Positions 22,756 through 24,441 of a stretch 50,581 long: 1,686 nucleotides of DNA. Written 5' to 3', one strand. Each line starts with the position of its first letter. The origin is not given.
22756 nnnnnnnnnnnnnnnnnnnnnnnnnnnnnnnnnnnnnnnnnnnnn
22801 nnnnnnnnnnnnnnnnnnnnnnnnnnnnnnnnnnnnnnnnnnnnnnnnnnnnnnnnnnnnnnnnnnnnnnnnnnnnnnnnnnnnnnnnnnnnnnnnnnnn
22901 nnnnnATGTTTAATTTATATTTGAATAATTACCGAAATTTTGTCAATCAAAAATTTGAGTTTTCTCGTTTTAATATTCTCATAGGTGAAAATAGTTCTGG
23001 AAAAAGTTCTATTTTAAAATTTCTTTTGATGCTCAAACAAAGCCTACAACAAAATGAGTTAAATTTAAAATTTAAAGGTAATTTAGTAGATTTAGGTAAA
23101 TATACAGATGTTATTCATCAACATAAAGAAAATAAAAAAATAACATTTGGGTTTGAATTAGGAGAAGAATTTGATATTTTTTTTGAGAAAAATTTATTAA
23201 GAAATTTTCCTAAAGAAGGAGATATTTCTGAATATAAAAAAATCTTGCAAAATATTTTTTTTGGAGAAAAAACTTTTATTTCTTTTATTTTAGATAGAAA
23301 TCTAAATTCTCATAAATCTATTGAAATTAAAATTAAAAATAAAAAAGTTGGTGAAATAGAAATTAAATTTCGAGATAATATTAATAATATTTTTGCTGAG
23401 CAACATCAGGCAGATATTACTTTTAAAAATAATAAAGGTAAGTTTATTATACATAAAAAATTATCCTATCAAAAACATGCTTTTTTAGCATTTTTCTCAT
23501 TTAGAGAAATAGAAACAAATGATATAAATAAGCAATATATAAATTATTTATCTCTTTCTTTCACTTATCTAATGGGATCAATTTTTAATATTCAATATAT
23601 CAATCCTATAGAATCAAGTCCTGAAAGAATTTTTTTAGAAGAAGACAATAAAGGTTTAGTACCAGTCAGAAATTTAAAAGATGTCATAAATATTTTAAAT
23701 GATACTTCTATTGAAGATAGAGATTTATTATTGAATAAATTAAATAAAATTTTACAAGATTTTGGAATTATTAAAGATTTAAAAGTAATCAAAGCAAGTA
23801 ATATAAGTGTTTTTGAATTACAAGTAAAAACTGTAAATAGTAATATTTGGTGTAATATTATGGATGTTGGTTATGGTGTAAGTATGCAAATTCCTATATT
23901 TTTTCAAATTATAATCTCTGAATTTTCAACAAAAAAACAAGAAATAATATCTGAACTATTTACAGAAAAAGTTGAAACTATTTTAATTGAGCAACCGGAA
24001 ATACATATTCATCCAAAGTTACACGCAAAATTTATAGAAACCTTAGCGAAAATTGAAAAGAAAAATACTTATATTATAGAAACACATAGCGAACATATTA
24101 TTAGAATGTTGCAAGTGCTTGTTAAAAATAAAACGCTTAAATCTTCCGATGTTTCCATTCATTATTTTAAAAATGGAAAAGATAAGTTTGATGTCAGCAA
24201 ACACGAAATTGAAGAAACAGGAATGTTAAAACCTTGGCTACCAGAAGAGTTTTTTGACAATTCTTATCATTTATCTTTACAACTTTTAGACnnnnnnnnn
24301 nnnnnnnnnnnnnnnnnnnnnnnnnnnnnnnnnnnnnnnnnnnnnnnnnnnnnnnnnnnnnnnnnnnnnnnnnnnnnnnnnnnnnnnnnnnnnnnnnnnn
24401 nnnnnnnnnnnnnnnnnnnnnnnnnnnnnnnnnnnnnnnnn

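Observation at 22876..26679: Candidate defence operon: DUF3696-type AAA ATPase, 90-aa protein, PD-(D/E)xK nuclease-like domain fused to a DNA methyltransferase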

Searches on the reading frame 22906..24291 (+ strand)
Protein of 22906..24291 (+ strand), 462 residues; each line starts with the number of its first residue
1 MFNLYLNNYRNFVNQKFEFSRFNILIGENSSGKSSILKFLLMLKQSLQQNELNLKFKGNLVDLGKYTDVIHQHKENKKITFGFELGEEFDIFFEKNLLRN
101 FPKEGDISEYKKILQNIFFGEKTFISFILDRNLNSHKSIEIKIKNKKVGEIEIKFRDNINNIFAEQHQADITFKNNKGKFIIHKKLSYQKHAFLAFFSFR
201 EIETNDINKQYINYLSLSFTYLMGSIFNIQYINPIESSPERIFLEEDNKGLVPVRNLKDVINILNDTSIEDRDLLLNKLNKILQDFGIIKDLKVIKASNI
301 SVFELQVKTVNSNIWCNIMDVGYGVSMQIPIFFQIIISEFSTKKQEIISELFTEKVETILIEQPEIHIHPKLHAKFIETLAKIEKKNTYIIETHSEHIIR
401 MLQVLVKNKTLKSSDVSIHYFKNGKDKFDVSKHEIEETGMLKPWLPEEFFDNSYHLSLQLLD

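Call 4: search_protein_families(library=pfam, proteins=[window:22906-24291:+], max_evalue=0.1)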
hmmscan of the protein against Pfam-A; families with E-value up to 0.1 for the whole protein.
window:22906-24291:+ (462 aa): 8 families
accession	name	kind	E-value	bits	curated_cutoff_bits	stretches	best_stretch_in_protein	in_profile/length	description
PF13175.12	AAA_15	-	1.5e-15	58.2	32.1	1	3-399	5-374/374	AAA ATPase domain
PF13304.12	AAA_21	-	1.7e-09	38.6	27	2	356-399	259-303/304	AAA domain, putative AbiEii toxin, Type IV TA system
PF12476.13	DUF3696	-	0.00019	22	22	1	412-452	2-44/52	Protein of unknown function (DUF3696)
PF02463.25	SMC_N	-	0.00078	19.4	40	1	3-41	4-48/220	RecF/RecN/SMC N terminal domain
PF11398.14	DUF2813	-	0.0016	18.3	21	1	18-49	20-48/372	Protein of unknown function (DUF2813)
PF13555.12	AAA_29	-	0.002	18.3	27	1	4-50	4-55/61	P-loop containing region of AAA domain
PF00005.33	ABC_tran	-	0.0045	18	25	1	22-55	13-45/137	ABC transporter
PF13514.12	AAA_27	-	0.017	15.1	22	1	3-43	5-49/206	AAA domain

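Call 5: search_protein_families(library=padloc, proteins=[window:22906-24291:+], max_evalue=0.1)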
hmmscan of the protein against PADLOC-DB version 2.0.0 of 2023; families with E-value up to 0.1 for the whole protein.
window:22906-24291:+ (462 aa): 89 families (the best 25 are shown)
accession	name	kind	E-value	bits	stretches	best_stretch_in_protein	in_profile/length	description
PDLC03878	NsnB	-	5.9e-51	172.2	1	3-455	4-337/345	-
PDLC04707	PDC-M55A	-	2.1e-35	120.6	1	3-456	5-405/421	-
PDLC04148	HEC-03B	-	8.8e-35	118.6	1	3-452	4-436/458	-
PDLC02979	AriA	-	4e-21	74.2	1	3-399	5-373/373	-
PDLC02358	Old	-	9.2e-12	42.5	2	4-51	7-56/578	Old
PDLC00278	PtuA1|PtuA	-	7.2e-11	40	2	3-38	5-41/436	AAA ATPase domain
PDLC00271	PtuA1|PtuA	-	7.5e-11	40.2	2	3-81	5-80/421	AAA ATPase domain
PDLC04178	HEC-01A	-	9.3e-11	39.4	2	4-61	12-70/399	-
PDLC04135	mad3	-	5.4e-10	37.4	1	4-198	5-156/374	mads_3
PDLC00070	GajA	-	6.7e-10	36.2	2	4-56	6-59/596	AAA ATPase domain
PDLC00267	PtuA1|PtuA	-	4e-09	34.1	2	4-39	6-42/438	AAA ATPase domain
PDLC02980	AriA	-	5.5e-09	34.4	2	357-399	260-303/304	-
PDLC00069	GajA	-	5.6e-09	33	2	3-54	5-57/687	AAA ATPase domain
PDLC00277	PtuA1|PtuA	-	5.8e-09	33.7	2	4-48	6-51/423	AAA ATPase domain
PDLC04213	HEC-02A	-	6.2e-09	33.8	2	3-128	5-135/337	-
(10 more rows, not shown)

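Call 6: search_protein_families(library=ncbifam, proteins=[window:22906-24291:+], max_evalue=0.1)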
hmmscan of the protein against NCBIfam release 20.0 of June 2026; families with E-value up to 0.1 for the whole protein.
window:22906-24291:+ (462 aa): 6 families
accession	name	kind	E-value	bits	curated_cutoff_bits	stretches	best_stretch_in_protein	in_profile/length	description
NF047739.1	antiphage_MADS3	equivalog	1e-10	41.4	420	1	5-85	6-91/427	methylation-associated defense system AAA family ATPase MAD3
NF041760.1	PtuA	equivalog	4.9e-08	32.3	500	2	3-96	54-147/524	retron Ec78 anti-phage system effector ATPase PtuA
TIGR00611.2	recf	equivalog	1.8e-06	27.4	172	1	3-43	3-46/339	DNA replication/repair protein RecF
TIGR02673.1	FtsE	equivalog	0.0029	17.3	264.85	0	13-46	21-54/214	cell division ATP-binding protein FtsE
TIGR02857.1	CydD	equivalog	0.017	14.1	435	0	351-405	472-526/529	thiol reductant ABC exporter subunit CydD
TIGR01166.1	cbiO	subfamily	0.026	14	211.8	0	13-65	11-60/190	cobalt ABC transporter, ATP-binding protein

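Call 7: find_homologous_proteins(query=window:22906-24291:+)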
Query window:22906-24291:+ (462 aa): 3097 proteins with E <= 0.001 among 8000 candidates; the best 120 are listed.
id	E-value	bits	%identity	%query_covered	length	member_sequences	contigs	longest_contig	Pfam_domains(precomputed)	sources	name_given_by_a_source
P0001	2.7e-294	994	100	100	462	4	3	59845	PF13175.13,PF13304.13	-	-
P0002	2.4e-132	460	51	100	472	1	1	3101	PF12476.14,PF13175.13,PF13304.13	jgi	-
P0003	2.3e-95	338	44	100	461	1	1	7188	PF13175.13,PF13304.13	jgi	jgi:predicted ATPase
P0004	4.4e-95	338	43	100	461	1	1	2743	PF12476.14,PF13175.13,PF13304.13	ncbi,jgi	jgi:predicted ATPase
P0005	2.4e-94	335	44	100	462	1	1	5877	PF12476.14,PF13175.13,PF13304.13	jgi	jgi:predicted ATPase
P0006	2.8e-94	335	44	100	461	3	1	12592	PF12476.14,PF11398.15,PF13175.13,PF13304.13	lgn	-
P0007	5.7e-94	334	45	100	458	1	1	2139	PF11398.15,PF13175.13,PF13304.13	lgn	-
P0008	8.9e-93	330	43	100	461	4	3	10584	PF12476.14,PF11398.15,PF13175.13,PF13304.13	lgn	-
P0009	2.5e-92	328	42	100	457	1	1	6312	PF12476.14,PF11398.15,PF13175.13,PF13476.13,PF13304.13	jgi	-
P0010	3.5e-92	328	43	99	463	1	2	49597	PF12476.14,PF13175.13,PF13304.13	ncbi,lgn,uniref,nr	ncbi:Protein of unknown function [Flavobacterium fryxellicola]|uniref:AAA domain-containing protein 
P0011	6.8e-92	327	43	100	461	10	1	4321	PF12476.14,PF13175.13,PF13304.13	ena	-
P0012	1.1e-91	326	43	100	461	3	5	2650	PF12476.14,PF13175.13,PF13476.13,PF13304.13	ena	-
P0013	1.9e-91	326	43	100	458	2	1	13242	PF12476.14,PF13175.13,PF13304.13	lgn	-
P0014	5.5e-91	324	44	100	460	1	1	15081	PF13175.13,PF13476.13,PF13304.13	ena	-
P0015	8.8e-91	323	41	100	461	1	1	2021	PF11398.15,PF13175.13,PF13304.13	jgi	jgi:predicted ATPase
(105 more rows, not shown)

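Call 12: find_related_loci(query=A1, collection=genome_contigs, flank=7000)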
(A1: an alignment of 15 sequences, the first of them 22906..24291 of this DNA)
Query A1 (462 aa) in genome_contigs; peptide patterns used: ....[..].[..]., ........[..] (x = any residue, [..] = any of these).
599 stretches matched a pattern (row limit reached: there are more); 562 encode a relative of the query (tblastn E <= 1e-3); the best 80 are kept; 79 distinct loci.
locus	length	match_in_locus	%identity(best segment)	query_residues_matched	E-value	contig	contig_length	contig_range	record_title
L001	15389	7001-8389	40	1-461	7e-92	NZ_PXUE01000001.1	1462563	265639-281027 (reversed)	Chryseobacterium aurantiacum strain F30 Scaffold1_1, whole genome shotgun sequence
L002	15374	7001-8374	40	6-461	4e-86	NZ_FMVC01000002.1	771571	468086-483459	Flavobacterium anhuiense strain CGMCC 1.6859, whole genome shotgun sequence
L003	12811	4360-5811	38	1-462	6e-85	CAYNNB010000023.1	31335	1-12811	MAG TPA_asm: uncultured Flavobacterium sp. isolate SRP135725_co1_353 genome assembly, contig: NODE_1591_length_31335_cov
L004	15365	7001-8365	40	1-461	1e-83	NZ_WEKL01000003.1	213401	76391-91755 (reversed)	Aquimarina litoralis strain CCMR20 scaffold_2, whole genome shotgun sequence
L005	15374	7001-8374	40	1-456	4e-81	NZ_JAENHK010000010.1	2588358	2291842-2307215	Chryseobacterium paridis strain YIM B02567 GCM70020044_10, whole genome shotgun sequence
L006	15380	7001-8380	39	1-461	7e-80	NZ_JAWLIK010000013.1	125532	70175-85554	Flavobacterium sp. DG1-102-2 NODE_13_length_125532_cov_29.488526, whole genome shotgun sequence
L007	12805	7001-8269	37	1-461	1e-68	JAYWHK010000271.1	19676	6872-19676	MAG: Saprospiraceae bacterium isolate GLR68_GL53_UP_2_metabinner_1 GLR68_GL53_UP_2_metabinner_1_270, whole genome shotgu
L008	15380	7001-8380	41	4-461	4e-82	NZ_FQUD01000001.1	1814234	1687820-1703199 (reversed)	Chryseobacterium sp. OV279, whole genome shotgun sequence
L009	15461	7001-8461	38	1-462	5e-86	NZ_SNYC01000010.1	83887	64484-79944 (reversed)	Pedobacter metabolipauper strain DSM 19035 Ga0074839_108, whole genome shotgun sequence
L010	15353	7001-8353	28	1-460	7e-39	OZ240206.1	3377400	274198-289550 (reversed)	MAG: Dehalococcoidia bacterium isolate 2e453fae-0281-4c22-a0b3-57af5dde5db4 genome assembly, chromosome: 1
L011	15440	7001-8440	29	16-461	2e-35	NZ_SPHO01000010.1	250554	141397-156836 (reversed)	Clostridium sp. 1001271st1 H5 strain 1001271st1_H5 NODE_10_length_250554_cov_22.7303, whole genome shotgun sequence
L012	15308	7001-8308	25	1-452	2e-34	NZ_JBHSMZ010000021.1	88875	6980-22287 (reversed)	Massilia aerilata strain KACC 12505 platanus_K_17_124_21, whole genome shotgun sequence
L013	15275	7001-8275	27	1-453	1e-33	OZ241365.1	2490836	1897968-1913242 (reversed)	MAG: Dehalococcoidia bacterium isolate b540d7ce-c250-42bc-8ee4-bb56ff326f07 genome assembly, chromosome: 1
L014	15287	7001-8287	29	4-452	5e-33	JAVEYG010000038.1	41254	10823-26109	MAG: Prolixibacteraceae bacterium isolate BF4_24 NODE_2673_length_41254_cov_13.267707_Biofilm4, whole genome shotgun seq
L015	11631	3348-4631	26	4-452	2e-33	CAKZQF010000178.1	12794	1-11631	MAG TPA_asm: uncultured Gammaproteobacteria bacterium isolate ERR2094174_bin.37_CONCOCT_v1.1_MAG genome assembly, contig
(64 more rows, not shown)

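Call 16: find_encoding_contigs(protein=P0001, flank=6000, max_places=6)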
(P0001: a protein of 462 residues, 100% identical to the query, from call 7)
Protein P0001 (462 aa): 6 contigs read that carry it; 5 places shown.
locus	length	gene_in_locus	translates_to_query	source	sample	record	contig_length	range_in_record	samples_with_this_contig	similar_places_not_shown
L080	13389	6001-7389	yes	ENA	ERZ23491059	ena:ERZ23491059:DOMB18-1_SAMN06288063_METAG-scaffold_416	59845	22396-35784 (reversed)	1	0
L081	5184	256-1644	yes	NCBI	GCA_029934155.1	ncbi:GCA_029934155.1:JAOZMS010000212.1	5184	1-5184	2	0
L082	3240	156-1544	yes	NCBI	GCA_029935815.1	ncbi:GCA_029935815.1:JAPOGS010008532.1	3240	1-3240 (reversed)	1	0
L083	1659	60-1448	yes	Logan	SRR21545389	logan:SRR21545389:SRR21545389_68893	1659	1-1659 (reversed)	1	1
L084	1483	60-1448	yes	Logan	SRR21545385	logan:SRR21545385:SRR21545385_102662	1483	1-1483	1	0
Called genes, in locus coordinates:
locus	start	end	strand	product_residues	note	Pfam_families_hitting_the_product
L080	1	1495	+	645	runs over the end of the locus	-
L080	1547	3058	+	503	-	PF02874:ATP-synt_ab_N, PF00006:ATP-synt_ab, PF22919:ATP-synt_VA_C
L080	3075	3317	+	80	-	PF02823:ATP-synt_DE_N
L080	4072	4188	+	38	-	-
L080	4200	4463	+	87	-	PF10387:DUF2442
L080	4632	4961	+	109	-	-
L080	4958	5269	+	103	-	PF13470:PIN_3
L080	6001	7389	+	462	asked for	PF13175:AAA_15, PF13304:AAA_21 (weak)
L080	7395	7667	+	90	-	-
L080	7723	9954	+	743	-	PF01555:N6_N4_Mtase, PF03602:Cons_hypoth95 (faint), PF01170:UPF0020 (faint)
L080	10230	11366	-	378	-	PF02661:Fic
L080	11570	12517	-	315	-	PF01073:3Beta_HSD, PF01370:Epimerase, PF02719:Polysacc_synt_2 (faint), PF04321:RmlD_sub_bind (weak), PF07993:NAD_binding_4 (faint), PF16363:GDP_Man_Dehyd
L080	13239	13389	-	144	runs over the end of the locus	PF00293:NUDIX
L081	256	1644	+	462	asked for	PF13175:AAA_15, PF13304:AAA_21 (weak)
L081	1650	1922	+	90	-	-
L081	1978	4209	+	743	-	PF01555:N6_N4_Mtase, PF03602:Cons_hypoth95 (faint), PF01170:UPF0020 (faint)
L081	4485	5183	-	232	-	?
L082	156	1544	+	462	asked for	PF13175:AAA_15, PF13304:AAA_21 (weak)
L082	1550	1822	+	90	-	-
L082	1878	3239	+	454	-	?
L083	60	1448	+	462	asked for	PF13175:AAA_15, PF13304:AAA_21 (weak)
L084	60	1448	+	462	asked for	PF13175:AAA_15, PF13304:AAA_21 (weak)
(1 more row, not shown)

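Call 17: find_encoding_contigs(protein=P0002, flank=6000, max_places=6)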
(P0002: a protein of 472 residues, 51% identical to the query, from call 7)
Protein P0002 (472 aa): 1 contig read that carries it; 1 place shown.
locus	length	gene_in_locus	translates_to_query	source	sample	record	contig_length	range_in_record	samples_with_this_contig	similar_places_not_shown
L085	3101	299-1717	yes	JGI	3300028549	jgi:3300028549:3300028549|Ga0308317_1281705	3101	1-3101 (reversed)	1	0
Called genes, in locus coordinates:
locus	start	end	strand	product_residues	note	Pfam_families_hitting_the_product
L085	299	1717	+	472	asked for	PF13175:AAA_15, PF13304:AAA_21 (weak), PF12476:DUF3696 (weak)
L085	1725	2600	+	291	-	-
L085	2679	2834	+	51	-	-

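Call 23: search_protein_families(library=padloc, proteins=[L085:1725-2597:+, L001:8392-9246:+, L003:5817-6716:+, L009:8464-9339:+, L080:7723-9951:+], max_evalue=0.1)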
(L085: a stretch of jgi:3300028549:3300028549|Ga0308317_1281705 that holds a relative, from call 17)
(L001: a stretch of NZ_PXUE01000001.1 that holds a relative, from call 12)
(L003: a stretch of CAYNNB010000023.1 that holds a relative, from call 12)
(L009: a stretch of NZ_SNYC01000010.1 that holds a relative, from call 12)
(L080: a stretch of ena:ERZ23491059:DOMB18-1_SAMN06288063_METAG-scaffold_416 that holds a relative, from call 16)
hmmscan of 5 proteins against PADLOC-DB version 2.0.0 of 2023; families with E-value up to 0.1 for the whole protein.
L085:1725-2597:+ (291 aa): 0 families

L001:8392-9246:+ (285 aa): 0 families

L003:5817-6716:+ (300 aa): 0 families

L009:8464-9339:+ (292 aa): 0 families

L080:7723-9951:+ (743 aa): 51 families (the best 25 are shown)
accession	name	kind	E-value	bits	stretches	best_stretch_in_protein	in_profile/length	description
PDLC02541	PglX|PglXI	-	2.5e-43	146.3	2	317-576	375-622/919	PglXI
PDLC03312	MTase_II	-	8.1e-34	114.6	2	317-594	1009-1284/1344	Type II methyltransferase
PDLC03319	MTase_II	-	3.4e-33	113.2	2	321-600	169-445/503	Type II methyltransferase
PDLC03346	MTase_II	-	5e-29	98.7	2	438-579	602-739/1068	Type II methyltransferase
PDLC03367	MTase_II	-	2.1e-21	73.9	2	299-571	200-472/633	Type II methyltransferase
PDLC03322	MTase_II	-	3.5e-21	73.6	1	201-500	37-321/446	Type II methyltransferase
PDLC03380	MTase_II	-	1.2e-20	72.1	1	175-519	7-337/393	Type II methyltransferase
PDLC03353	MTase_II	-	5.9e-18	63.3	2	421-546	5-112/260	Type II methyltransferase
PDLC03371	MTase_II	-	7.4e-18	63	2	131-257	136-242/260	Type II methyltransferase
PDLC03350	MTase_II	-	3.2e-14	51.1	2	214-259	242-287/312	Type II methyltransferase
PDLC03339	MTase_II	-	4.6e-14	50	2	205-265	209-269/399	Type II methyltransferase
PDLC03299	MTase_II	-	1.1e-13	49.3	2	163-260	153-250/296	Type II methyltransferase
PDLC03376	MTase_II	-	2.1e-13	48.7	2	211-258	40-89/249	Type II methyltransferase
PDLC03325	MTase_II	-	2.1e-13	47.8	2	215-280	81-146/426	Type II methyltransferase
PDLC03265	MTase_II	-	7.2e-13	46.7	2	196-259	259-320/333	Type II methyltransferase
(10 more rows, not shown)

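Call 24: search_protein_families(library=pfam, proteins=[L085:1725-2597:+, L001:8392-9246:+, L003:5817-6716:+, L009:8464-9339:+, L080:7723-9951:+], max_evalue=0.1)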
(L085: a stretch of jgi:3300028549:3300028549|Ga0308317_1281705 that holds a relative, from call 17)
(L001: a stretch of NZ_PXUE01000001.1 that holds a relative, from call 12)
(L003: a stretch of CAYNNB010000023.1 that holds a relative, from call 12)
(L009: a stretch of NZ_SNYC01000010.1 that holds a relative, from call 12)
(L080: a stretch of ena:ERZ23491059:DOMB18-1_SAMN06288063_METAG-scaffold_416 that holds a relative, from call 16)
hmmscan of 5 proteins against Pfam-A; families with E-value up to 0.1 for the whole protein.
L085:1725-2597:+ (291 aa): 0 families

L001:8392-9246:+ (285 aa): 0 families

L003:5817-6716:+ (300 aa): 1 family
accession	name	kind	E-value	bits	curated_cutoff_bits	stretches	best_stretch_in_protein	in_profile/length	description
PF03587.19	EMG1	-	0.025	14.5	28.2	1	44-122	80-153/197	EMG1/NEP1 methyltransferase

L009:8464-9339:+ (292 aa): 0 families

L080:7723-9951:+ (743 aa): 7 families
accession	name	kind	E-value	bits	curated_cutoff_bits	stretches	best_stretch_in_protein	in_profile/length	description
PF01555.25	N6_N4_Mtase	-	1.8e-17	64.5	26.7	2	127-257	103-213/221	DNA methylase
PF01170.24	UPF0020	-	1.9e-06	28.2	22.3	1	426-458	105-136/197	RMKL-like, methyltransferase domain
PF03602.21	Cons_hypoth95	-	1.3e-05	25.4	24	0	426-457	94-127/182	Conserved hypothetical protein 95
PF02086.21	MethyltransfD12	-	0.0013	19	22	2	403-455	136-187/253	D12 class N6 adenine-specific DNA methyltransferase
PF04313.20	HSDR_N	-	0.0014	19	25.1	0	65-134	122-196/198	Type I restriction enzyme R protein N terminus (HSDR_N)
PF20464.3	MmeI_N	-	0.086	13.6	27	0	115-157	108-149/181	MmeI, N-terminal domain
PF02475.24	TRM5-TYW2_MTfase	-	0.095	13.1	28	0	219-260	30-73/164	TRM5/TYW2 methyltransferase domain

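Call 26: find_homologous_proteins(query=L080:7723-9951:+)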
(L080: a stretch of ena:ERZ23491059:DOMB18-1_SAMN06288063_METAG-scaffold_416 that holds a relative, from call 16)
Query L080:7723-9951:+ (743 aa): 1693 proteins with E <= 0.001 among 8000 candidates; the best 120 are listed.
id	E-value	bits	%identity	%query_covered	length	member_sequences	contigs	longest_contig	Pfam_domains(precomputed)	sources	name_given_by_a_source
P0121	0.0e+0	1526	92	100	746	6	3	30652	PF03602.22,PF02086.22,PF01170.25,PF01555.25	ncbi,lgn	-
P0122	0.0e+0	1154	68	100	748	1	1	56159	PF03602.22,PF01170.25,PF01555.25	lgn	-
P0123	0.0e+0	1144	68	100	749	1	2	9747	PF01170.25,PF01555.25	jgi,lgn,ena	-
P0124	0.0e+0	1138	68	100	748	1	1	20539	PF03602.22,PF01170.25,PF01555.25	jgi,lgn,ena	-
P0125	0.0e+0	1136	68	99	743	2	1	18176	PF03602.22,PF01170.25,PF01555.25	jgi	jgi:DNA modification methylase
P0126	0.0e+0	1133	67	99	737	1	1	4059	PF01555.25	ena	-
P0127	0.0e+0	1132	68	100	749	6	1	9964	PF03602.22,PF02086.22,PF01170.25,PF01555.25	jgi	-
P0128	0.0e+0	1132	68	100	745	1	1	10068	PF03602.22,PF01170.25,PF01555.25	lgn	-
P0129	0.0e+0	1130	66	100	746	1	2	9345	PF01170.25,PF01555.25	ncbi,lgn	-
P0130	0.0e+0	1129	68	100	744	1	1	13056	PF03602.22,PF01170.25,PF01555.25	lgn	-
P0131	0.0e+0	1129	68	100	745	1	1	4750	PF02086.22,PF01170.25,PF01555.25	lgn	-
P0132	0.0e+0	1128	66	99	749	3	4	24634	PF03602.22,PF01170.25,PF01555.25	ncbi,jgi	-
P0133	0.0e+0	1124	68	100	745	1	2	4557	PF04313.21,PF03602.22,PF01170.25,PF01555.25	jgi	-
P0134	0.0e+0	1124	68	100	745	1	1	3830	PF04313.21,PF03602.22,PF01170.25,PF01555.25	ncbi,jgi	-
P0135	0.0e+0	1124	65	100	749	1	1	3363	PF04313.21,PF03602.22,PF01170.25,PF01555.25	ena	-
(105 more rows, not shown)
